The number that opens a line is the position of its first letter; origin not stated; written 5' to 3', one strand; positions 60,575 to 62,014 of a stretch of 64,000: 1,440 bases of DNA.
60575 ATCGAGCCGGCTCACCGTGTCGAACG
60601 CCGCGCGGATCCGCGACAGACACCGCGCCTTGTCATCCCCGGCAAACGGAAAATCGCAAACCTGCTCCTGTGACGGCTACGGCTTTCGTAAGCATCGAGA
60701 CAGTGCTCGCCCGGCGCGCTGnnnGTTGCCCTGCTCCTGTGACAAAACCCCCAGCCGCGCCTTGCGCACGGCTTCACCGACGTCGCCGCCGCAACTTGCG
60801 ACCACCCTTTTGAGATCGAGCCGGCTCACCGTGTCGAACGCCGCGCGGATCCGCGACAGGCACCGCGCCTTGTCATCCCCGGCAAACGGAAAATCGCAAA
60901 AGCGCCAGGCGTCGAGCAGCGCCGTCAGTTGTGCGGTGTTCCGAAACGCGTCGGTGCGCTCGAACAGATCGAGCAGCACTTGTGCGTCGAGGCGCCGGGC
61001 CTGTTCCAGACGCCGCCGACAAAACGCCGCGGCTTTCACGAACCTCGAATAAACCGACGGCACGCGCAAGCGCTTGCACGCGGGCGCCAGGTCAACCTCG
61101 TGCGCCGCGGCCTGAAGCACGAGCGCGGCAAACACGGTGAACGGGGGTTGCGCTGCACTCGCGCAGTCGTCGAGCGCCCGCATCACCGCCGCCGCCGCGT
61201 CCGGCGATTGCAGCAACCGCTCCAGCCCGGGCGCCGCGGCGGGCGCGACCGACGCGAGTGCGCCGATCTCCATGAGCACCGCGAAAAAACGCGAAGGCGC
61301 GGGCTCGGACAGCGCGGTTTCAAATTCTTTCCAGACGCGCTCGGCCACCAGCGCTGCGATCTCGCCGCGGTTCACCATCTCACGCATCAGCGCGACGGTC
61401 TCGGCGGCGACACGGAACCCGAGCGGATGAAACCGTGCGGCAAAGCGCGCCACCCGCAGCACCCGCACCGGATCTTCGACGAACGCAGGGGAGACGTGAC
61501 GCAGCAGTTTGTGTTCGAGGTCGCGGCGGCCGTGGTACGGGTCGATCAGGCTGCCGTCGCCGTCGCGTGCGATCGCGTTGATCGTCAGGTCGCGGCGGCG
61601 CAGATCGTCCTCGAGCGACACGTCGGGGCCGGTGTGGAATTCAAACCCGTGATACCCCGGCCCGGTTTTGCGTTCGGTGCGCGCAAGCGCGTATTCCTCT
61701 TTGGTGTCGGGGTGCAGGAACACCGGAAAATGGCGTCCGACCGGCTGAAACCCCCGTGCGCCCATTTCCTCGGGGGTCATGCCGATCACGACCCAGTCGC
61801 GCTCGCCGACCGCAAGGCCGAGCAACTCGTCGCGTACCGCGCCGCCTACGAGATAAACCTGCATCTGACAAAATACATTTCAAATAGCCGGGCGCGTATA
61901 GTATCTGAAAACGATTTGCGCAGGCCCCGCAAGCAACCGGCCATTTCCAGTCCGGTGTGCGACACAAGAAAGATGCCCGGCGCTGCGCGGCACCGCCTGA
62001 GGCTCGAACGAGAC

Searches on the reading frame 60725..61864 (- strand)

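Call 62: search_protein_families(library=pfam, proteins=[window:60725-61864:-], max_evalue=0.0001)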
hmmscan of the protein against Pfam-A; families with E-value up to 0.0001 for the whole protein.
window:60725-61864:- (380 aa): 2 families
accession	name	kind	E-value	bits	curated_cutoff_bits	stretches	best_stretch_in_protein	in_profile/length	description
PF01743.26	PolyA_pol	-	6.1e-16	59.4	23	1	3-122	1-126/126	Poly A polymerase head domain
PF12627.12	PolyA_pol_RNAbd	-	2.4e-09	37.2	22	1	149-211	1-61/64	Probable RNA and SrmB- binding site of polymerase A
